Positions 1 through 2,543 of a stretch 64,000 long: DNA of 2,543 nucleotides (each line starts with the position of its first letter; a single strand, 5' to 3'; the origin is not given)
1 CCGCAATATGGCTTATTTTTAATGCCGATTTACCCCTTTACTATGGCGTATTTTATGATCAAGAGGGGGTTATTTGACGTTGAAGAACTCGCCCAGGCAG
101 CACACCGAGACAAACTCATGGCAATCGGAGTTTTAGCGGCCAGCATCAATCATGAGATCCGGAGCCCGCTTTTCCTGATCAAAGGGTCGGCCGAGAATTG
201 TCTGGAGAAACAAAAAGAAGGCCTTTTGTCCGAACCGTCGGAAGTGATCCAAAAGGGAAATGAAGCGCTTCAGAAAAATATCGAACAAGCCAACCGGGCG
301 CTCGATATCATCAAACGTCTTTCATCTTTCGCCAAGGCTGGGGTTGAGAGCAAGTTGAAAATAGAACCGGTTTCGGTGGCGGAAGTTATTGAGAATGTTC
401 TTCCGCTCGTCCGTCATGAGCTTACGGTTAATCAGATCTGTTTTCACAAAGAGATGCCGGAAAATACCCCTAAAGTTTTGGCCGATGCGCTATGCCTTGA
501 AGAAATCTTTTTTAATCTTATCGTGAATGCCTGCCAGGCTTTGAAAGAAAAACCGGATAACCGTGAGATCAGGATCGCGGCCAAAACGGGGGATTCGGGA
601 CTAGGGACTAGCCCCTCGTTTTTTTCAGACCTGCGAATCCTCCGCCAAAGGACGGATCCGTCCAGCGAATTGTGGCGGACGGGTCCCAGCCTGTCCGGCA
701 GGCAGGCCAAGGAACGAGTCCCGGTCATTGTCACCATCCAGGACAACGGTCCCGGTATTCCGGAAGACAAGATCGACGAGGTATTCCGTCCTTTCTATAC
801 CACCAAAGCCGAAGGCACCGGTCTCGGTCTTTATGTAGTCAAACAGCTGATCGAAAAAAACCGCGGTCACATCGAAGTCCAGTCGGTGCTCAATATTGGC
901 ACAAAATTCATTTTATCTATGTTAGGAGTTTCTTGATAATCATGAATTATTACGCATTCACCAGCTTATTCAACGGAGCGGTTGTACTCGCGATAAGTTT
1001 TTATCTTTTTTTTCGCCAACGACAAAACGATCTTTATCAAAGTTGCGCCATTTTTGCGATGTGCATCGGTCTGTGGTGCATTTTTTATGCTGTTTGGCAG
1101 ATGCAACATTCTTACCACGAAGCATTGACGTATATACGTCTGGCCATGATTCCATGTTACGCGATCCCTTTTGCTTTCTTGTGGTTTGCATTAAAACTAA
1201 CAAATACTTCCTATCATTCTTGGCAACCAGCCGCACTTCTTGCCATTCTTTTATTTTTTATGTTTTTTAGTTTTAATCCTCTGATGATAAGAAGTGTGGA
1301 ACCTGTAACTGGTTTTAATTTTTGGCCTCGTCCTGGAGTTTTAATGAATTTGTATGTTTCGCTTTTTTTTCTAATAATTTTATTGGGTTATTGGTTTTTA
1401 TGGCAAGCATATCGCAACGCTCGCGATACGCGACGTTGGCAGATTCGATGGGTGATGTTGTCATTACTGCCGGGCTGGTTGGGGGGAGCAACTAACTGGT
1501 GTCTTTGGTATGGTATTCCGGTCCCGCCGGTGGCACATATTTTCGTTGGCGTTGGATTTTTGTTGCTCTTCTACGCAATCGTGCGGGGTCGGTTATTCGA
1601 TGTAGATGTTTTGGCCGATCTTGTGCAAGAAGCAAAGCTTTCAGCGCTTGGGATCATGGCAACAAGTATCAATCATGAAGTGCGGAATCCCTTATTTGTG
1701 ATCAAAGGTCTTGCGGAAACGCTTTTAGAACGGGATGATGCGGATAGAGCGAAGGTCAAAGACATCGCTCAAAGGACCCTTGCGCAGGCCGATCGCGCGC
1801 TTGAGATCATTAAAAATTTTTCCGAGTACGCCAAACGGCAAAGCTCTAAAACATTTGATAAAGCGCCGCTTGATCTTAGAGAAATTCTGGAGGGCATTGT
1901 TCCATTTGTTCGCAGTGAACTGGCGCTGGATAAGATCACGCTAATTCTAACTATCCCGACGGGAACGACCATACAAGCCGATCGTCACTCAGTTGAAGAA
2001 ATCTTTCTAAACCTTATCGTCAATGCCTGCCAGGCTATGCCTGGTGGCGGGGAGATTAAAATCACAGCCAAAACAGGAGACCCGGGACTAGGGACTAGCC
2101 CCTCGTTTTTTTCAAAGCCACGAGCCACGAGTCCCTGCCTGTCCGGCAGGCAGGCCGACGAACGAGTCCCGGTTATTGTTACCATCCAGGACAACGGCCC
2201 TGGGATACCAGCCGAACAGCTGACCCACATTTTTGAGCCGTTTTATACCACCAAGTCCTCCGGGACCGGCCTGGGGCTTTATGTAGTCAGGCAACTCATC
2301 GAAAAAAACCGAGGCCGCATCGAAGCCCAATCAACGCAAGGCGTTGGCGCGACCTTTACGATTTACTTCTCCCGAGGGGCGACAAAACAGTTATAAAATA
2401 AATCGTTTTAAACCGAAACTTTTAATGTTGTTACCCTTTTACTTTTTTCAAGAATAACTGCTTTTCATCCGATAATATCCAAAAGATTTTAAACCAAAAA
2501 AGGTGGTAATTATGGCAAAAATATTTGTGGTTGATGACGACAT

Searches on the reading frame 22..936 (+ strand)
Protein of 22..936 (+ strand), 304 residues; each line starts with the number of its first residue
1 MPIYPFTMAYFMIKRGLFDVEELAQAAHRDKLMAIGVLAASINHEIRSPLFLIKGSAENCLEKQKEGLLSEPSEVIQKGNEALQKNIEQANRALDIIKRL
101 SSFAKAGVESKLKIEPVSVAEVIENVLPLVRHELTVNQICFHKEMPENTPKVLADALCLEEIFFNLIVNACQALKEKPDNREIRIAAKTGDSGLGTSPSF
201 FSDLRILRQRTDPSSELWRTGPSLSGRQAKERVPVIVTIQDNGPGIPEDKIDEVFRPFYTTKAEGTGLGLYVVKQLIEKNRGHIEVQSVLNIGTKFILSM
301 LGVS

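Call 33: search_protein_families(library=ncbifam, proteins=[window:22-936:+])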
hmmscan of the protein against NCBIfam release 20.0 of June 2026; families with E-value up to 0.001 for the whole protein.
window:22-936:+ (304 aa): 77 families (the best 25 are shown)
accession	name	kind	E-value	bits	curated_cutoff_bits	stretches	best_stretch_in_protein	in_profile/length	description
NF008468.0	PRK11360.1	equivalog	1.9e-43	148.8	646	2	228-299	534-605/616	two-component system sensor histidine kinase AtoS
NF007688.0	PRK10364.1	equivalog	1.1e-37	129.9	479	2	229-299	380-448/460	two-component system sensor histidine kinase ZraS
NF010411.0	PRK13837.1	equivalog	1.1e-30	106.3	647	2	235-297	608-670/828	two-component system VirA-like sensor kinase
NF052574.1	HisKinEspCMyxo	equivalog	1.4e-27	96.3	1200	2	27-193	409-566/785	serine histidine kinase EspC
NF046026.1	HisKinCckACaul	equivalog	2.8e-26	91.8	1000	2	235-296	463-526/678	cell cycle histidine kinase CckA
NF046044.1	PnpS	equivalog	5.6e-26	91.5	400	1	40-300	175-389/390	two-component system histidine kinase PnpS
NF040750.1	tetrathio_HK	equivalog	1.7e-24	86.2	750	2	30-173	333-471/555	tetrathionate respiration histidine kinase TtrS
NF041777.1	sens_FixL_Rhizob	equivalog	2e-23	82.8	850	2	25-186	252-405/485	sensor protein FixL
TIGR02966.1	phoR_proteo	equivalog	2.9e-23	82.4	334.2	2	40-192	119-260/333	phosphate regulon sensor histidine kinase PhoR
NF008293.1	PRK11073.1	equivalog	8.9e-23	81.1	240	2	230-289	276-335/349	nitrogen regulation protein NR(II)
NF053867.1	SprKinKinDBac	equivalog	1.4e-22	79.8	775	2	224-298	419-493/500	sporulation kinase KinD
NF052573.1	HisKinEspAMyxo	equivalog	1.1e-21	76.6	1400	2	7-193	355-540/755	serine histidine kinase EspA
NF047874.1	MASE3_PAS_HK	subfamily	2.8e-21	76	560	1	235-299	552-622/655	MASE3 domain-containing sensor histidine kinase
NF047466.1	hybrid_RR_LvrB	exception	1.3e-20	73.9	500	2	17-179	136-284/377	hybrid histidine kinase/response regulator LvrB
NF038348.1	T2SS_HK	subfamily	2.8e-20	72.3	450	1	228-299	497-570/574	histidine kinase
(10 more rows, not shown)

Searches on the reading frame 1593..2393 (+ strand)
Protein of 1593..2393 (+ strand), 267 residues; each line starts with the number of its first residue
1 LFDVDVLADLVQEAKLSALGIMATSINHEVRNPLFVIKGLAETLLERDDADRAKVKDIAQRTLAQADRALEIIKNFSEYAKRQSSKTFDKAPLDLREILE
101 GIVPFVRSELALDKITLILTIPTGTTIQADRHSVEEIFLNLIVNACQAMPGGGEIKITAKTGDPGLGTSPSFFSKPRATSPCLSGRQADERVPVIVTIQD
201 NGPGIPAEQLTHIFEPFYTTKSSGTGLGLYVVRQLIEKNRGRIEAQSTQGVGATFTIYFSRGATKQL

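Call 43: find_homologous_proteins(query=window:1593-2393:+, max_evalue=1e-20)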
Query seq(267 aa) (267 aa): 430 proteins with E <= 1e-20 among 4811 candidates; the best 120 are listed.
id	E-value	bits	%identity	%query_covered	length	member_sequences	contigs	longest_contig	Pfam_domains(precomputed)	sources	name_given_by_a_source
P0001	7.0e-98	345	67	98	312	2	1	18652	PF02518.32,PF00512.32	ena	-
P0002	6.1e-97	342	68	96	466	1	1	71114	PF02518.32,PF00512.32,PF16927.12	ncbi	ncbi:MAG: ATP-binding protein [Candidatus Omnitrophota bacterium]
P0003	1.1e-96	341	66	96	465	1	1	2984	PF02518.32,PF00512.32,PF16927.12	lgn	-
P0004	2.1e-96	340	65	98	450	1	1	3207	PF13581.13,PF02518.32,PF00512.32,PF16927.12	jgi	jgi:signal transduction histidine kinase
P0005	4.9e-96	339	66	96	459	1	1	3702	PF13581.13,PF02518.32,PF00512.32,PF16927.12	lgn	-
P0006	4.3e-95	336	65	96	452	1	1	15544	PF13581.13,PF02518.32,PF00512.32,PF16927.12,PF14501.13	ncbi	-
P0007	7.1e-95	335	53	97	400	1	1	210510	PF02518.32,PF00512.32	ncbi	ncbi:MAG: HAMP domain-containing sensor histidine kinase [Candidatus Omnitrophota bacterium]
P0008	1.8e-94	334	64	96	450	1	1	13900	PF13581.13,PF02518.32,PF00512.32,PF16927.12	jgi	jgi:signal transduction histidine kinase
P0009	3.6e-94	333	63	97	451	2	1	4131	PF13581.13,PF02518.32,PF00512.32,PF16927.12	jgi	jgi:signal transduction histidine kinase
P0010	1.3e-93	331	58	98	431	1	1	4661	PF02518.32,PF00512.32,PF16927.12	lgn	-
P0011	1.0e-91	325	63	97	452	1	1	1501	PF13581.13,PF02518.32,PF00512.32,PF16927.12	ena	-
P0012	1.8e-91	324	62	96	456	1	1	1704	PF02518.32,PF00512.32,PF16927.12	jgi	jgi:signal transduction histidine kinase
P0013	3.6e-91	323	62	96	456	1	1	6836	PF02518.32,PF00512.32,PF16927.12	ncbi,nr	ncbi:MAG: ATP-binding protein [Candidatus Omnitrophica bacterium]|nr:ATP-binding protein [Candidatus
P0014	4.8e-91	323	64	96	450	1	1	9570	PF13581.13,PF02518.32,PF00512.32,PF16927.12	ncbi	-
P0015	2.1e-89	317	62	96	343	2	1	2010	PF13581.13,PF02518.32,PF00512.32,PF16927.12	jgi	jgi:signal transduction histidine kinase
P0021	6.0e-86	306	56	100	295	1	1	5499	PF02518.32,PF00512.32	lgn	-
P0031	7.7e-66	240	51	96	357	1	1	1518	PF02518.32,PF00512.32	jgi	jgi:signal transduction histidine kinase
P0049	1.1e-53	200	43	96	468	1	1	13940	PF02518.32,PF00512.32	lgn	-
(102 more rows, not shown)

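Call 46: find_encoding_contigs(protein=P0031, flank=1500, max_places=2)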
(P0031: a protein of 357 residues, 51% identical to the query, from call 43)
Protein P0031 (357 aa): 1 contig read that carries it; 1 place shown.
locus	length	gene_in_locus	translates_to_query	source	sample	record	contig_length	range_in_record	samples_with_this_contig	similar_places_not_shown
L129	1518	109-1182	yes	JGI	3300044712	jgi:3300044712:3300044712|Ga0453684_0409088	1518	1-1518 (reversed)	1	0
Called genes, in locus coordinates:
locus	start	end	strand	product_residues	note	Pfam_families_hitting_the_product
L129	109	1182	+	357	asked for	PF00512:HisKA, PF02518:HATPase_c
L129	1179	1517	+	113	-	?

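Call 47: find_encoding_contigs(protein=P0049, flank=1500, max_places=2)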
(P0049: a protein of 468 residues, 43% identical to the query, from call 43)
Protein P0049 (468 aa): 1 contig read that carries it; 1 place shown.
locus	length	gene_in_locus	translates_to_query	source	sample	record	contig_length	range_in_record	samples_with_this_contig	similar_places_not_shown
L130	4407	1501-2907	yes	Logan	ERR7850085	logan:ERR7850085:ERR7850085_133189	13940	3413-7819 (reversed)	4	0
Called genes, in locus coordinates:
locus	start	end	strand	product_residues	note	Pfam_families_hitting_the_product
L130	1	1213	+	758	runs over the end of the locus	PF01590:GAF (weak), PF00512:HisKA, PF02518:HATPase_c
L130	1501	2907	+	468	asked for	PF00512:HisKA (weak), PF02518:HATPase_c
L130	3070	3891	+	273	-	PF12147:Methyltransf_20, PF13489:Methyltransf_23, PF01209:Ubie_methyltran (weak), PF05175:MTS (faint), PF13847:Methyltransf_31, PF08241:Methyltransf_11 (weak), PF08242:Methyltransf_12 (weak), PF13649:Methyltransf_25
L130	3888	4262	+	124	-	PF00072:Response_reg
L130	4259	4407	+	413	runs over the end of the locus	PF00109:ketoacyl-synt, PF00108:Thiolase_N (weak), PF02801:Ketoacyl-synt_C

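Call 48: find_encoding_contigs(protein=P0021, flank=3000, max_places=2)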
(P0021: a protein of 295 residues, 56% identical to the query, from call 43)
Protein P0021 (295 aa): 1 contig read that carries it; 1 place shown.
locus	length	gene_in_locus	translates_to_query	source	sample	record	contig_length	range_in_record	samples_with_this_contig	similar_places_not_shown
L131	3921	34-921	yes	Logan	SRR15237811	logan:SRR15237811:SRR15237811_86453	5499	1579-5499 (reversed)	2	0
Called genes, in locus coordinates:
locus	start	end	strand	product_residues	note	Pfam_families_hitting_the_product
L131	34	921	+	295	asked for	PF00512:HisKA (weak), PF02518:HATPase_c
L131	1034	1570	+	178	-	PF00072:Response_reg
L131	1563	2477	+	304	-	PF01553:Acyltransferase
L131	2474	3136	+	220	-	PF00702:Hydrolase (faint), PF08282:Hydrolase_3 (faint), PF12710:HAD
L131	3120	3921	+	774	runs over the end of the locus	PF16927:HisKA_7TM, PF02518:HATPase_c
